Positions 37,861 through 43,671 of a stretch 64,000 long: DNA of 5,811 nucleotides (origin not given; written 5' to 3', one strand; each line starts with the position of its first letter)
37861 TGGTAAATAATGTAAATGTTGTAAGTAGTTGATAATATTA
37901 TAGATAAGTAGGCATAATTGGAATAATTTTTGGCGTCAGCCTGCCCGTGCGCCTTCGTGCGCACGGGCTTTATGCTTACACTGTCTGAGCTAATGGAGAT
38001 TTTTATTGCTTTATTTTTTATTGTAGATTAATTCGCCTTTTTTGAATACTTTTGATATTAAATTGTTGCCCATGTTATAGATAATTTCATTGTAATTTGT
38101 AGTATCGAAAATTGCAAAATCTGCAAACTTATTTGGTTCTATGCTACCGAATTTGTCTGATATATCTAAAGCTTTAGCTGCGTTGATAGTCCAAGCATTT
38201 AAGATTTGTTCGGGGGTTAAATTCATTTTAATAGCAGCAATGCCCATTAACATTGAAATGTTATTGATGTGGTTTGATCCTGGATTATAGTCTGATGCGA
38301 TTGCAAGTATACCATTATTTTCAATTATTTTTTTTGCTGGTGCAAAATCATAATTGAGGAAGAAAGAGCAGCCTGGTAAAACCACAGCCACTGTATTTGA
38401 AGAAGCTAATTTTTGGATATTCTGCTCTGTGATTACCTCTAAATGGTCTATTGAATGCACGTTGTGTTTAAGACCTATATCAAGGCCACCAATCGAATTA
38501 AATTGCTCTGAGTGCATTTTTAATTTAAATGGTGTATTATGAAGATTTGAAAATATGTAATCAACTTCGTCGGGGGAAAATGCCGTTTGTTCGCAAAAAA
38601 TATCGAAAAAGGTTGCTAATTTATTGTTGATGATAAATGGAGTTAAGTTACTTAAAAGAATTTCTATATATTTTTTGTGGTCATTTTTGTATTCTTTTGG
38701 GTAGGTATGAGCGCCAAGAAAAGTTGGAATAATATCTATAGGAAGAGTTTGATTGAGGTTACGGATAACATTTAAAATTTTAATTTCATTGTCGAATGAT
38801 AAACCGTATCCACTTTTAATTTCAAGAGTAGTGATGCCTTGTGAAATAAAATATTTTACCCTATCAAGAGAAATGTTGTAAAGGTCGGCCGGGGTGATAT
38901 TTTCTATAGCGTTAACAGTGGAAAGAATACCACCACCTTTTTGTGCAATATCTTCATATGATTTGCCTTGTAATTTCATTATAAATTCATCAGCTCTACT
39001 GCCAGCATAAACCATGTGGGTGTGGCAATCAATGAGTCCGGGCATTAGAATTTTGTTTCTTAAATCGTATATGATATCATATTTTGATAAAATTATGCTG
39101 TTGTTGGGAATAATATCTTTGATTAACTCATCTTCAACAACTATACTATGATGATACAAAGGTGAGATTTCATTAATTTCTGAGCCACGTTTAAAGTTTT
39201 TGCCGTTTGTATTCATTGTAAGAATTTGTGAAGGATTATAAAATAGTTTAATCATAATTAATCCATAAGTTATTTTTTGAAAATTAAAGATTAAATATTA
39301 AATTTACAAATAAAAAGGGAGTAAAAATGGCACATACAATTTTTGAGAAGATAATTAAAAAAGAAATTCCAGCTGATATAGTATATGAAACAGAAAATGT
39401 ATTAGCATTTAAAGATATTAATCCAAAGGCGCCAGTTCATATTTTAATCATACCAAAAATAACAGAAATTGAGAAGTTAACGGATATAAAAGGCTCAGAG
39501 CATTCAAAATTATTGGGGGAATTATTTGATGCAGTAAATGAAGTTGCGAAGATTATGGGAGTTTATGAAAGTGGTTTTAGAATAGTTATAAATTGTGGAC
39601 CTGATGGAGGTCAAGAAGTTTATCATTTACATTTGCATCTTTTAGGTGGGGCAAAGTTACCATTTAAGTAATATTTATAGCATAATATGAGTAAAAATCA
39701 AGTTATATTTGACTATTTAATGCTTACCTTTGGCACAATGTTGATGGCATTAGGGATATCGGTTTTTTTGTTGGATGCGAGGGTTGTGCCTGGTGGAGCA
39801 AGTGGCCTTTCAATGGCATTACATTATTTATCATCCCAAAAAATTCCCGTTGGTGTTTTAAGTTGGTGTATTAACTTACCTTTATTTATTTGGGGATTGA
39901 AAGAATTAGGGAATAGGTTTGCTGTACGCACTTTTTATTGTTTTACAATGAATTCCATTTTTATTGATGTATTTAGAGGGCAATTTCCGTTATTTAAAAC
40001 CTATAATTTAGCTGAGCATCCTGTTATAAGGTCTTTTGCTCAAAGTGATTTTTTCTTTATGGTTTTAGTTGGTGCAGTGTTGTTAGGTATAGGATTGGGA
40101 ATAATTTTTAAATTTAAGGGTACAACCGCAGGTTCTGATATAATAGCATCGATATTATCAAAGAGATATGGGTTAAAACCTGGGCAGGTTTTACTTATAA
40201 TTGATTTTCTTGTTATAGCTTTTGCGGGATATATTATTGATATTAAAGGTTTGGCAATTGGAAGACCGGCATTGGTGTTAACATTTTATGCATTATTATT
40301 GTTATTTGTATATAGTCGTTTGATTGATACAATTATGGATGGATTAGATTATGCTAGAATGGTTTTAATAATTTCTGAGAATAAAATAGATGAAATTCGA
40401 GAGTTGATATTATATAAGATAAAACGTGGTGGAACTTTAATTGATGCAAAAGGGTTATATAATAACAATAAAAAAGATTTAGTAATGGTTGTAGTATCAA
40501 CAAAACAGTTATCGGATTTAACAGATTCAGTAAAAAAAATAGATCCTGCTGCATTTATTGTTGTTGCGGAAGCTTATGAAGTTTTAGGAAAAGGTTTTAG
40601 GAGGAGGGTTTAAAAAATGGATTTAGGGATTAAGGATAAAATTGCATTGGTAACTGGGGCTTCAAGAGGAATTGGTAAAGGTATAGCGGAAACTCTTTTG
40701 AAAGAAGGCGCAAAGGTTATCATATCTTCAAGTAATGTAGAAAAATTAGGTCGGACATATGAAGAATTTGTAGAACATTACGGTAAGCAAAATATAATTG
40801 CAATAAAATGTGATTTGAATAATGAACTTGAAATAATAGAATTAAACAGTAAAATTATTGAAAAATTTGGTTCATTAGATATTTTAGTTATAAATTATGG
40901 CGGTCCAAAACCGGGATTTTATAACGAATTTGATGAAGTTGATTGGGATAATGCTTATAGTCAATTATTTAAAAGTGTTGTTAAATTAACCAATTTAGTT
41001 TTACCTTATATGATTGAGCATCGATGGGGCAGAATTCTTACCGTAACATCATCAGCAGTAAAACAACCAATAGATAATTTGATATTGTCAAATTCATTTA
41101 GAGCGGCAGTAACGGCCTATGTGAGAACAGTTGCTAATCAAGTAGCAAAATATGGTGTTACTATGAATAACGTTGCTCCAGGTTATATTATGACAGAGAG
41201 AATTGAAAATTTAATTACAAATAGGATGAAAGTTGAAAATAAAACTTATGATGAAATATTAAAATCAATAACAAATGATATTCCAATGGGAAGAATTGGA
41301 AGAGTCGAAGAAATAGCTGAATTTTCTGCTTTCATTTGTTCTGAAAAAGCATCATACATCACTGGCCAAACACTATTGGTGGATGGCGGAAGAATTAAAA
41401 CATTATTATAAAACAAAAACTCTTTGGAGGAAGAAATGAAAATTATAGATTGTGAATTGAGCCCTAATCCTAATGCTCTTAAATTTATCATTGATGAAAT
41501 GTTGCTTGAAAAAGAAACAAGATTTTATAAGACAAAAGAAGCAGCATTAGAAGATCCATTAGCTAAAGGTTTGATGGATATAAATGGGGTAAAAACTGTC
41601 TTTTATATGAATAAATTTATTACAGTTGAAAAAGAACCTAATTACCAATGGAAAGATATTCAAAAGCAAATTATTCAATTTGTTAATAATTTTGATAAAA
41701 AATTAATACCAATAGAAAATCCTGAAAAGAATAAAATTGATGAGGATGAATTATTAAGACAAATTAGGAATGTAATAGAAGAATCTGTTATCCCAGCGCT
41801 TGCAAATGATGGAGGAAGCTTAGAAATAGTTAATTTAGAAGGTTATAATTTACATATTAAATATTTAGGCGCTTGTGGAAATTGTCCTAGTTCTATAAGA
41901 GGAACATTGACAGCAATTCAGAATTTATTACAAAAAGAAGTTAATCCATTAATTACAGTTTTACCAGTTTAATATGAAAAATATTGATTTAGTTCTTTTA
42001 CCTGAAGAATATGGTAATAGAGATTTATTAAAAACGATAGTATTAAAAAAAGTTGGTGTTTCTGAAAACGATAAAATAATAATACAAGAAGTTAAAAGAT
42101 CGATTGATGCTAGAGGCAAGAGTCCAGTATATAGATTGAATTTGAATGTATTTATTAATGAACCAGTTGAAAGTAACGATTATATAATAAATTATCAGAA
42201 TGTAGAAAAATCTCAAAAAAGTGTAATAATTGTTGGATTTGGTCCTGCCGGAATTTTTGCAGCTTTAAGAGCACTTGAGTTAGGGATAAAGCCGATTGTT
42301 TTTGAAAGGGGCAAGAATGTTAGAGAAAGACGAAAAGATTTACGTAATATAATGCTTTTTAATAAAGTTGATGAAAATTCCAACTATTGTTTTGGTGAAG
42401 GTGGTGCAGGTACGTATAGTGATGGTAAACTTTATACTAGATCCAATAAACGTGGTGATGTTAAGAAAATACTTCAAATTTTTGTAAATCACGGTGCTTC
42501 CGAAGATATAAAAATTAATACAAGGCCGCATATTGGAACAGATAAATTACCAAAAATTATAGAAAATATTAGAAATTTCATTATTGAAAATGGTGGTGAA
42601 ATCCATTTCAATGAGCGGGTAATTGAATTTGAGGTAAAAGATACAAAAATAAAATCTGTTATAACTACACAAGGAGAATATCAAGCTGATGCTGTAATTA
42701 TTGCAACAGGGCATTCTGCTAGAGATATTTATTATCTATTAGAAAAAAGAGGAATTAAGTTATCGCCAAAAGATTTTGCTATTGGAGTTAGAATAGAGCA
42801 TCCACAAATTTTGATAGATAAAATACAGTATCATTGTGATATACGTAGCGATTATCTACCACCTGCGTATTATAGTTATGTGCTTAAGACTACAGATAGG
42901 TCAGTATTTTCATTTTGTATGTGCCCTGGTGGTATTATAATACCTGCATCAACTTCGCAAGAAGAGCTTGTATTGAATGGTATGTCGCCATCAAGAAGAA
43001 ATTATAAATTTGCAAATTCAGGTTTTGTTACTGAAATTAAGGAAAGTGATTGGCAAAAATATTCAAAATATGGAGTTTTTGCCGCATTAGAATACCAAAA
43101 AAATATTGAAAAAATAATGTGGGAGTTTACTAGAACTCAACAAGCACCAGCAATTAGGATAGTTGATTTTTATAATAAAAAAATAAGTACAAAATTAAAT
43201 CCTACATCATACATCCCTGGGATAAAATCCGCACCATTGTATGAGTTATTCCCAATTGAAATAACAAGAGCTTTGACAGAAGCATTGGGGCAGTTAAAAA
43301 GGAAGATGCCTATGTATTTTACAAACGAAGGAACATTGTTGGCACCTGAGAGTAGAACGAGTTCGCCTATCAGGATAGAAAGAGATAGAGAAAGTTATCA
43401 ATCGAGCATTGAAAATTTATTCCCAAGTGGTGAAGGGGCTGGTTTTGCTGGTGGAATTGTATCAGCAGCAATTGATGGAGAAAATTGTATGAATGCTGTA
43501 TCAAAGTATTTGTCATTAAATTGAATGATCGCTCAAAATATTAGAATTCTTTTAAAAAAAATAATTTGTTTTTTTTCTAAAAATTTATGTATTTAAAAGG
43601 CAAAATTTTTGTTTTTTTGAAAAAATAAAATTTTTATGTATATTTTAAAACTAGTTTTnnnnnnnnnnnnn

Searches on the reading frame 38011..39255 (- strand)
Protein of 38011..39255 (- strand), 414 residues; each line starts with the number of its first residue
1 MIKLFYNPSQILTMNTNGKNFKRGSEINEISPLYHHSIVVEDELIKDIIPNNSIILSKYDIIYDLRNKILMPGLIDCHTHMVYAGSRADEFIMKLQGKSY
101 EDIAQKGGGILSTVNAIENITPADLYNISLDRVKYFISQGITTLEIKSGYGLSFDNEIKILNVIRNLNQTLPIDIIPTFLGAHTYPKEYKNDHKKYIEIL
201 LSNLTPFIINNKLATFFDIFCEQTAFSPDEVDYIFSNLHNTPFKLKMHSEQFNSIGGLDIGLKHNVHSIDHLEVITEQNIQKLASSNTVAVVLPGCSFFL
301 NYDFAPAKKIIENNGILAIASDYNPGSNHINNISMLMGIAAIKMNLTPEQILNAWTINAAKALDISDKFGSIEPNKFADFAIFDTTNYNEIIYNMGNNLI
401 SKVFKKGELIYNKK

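Call 55: find_encoding_contigs(protein=window:38011-39255:-, flank=2500, max_places=10)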
Protein window:38011-39255:- (414 aa): no gene with exactly this product is on record in the collection.

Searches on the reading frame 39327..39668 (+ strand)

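Call 100: search_protein_families(library=pfam, proteins=[window:39327-39668:+], max_evalue=0.0001)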
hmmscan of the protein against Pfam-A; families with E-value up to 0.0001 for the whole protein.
window:39327-39668:+ (114 aa): 2 families
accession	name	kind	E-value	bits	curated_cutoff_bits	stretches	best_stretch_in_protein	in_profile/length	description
PF01230.28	HIT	-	5.6e-28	97.9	21.5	1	11-110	1-97/98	HIT domain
PF11969.13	DcpS_C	-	5.8e-24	85.2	24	1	4-107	2-101/114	Scavenger mRNA decapping enzyme C-term binding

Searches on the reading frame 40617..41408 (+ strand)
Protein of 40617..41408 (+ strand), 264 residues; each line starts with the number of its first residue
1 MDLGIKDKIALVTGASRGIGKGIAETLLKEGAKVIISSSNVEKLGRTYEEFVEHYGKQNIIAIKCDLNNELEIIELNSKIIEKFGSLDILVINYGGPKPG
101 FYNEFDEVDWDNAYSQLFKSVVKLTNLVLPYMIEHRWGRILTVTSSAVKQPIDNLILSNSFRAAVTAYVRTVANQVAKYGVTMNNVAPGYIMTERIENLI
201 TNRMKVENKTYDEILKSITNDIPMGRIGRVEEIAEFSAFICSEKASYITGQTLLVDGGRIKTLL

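Call 101: search_protein_families(library=pfam, proteins=[window:40617-41408:+], max_evalue=0.0001)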
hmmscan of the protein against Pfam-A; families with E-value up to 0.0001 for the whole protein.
window:40617-41408:+ (264 aa): 4 families
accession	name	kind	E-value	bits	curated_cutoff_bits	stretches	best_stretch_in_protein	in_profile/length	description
PF13561.12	adh_short_C2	-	8.8e-49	166.6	27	1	14-258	1-234/236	Enoyl-(Acyl carrier protein) reductase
PF00106.31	adh_short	-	1.7e-44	152.1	26.6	1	8-198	1-189/195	short chain dehydrogenase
PF23441.1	SDR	-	3.4e-11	43.4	27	1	9-258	9-254/258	SDR-like rossmann domain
PF08659.16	KR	-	5.1e-06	27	22.6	1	11-129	4-124/180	KR domain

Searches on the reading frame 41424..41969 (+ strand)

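Call 101: search_protein_families(library=pfam, proteins=[window:41424-41969:+], max_evalue=0.0001)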
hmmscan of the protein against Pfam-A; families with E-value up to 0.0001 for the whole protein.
window:41424-41969:+ (182 aa): 2 families
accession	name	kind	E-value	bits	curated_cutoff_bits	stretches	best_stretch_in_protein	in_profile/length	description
PF08712.16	Nfu_N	-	1.1e-24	86.7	27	1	8-90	1-84/88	Scaffold protein Nfu/NifU N terminal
PF01106.22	NifU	-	9.9e-16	58.1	27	1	114-179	1-66/67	NifU-like domain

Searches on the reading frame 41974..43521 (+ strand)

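Call 101: search_protein_families(library=pfam, proteins=[window:41974-43521:+], max_evalue=0.0001)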
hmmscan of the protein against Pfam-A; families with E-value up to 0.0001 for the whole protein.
window:41974-43521:+ (516 aa): 6 families
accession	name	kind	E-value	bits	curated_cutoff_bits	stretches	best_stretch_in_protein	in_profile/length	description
PF21688.3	FAD-depend_C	-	3.1e-61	207.5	27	1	267-462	1-197/197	FAD-dependent protein, C-terminal domain-like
PF03486.20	HI0933_like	-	6.2e-10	39.4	50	1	83-251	2-175/244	HI0933-like protein Rossmann domain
PF01266.30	DAO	-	8.2e-10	39.2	27.9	1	202-272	158-231/353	FAD dependent oxidoreductase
PF13738.12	Pyr_redox_3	-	6.4e-09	35.9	30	0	198-247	86-134/305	Pyridine nucleotide-disulphide oxidoreductase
PF07992.20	Pyr_redox_2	-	7.9e-09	35.8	26.1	0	181-264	171-252/291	Pyridine nucleotide-disulphide oxidoreductase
PF12831.13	FAD_oxidored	-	1.2e-05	25.2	27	0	84-113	2-31/416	FAD dependent oxidoreductase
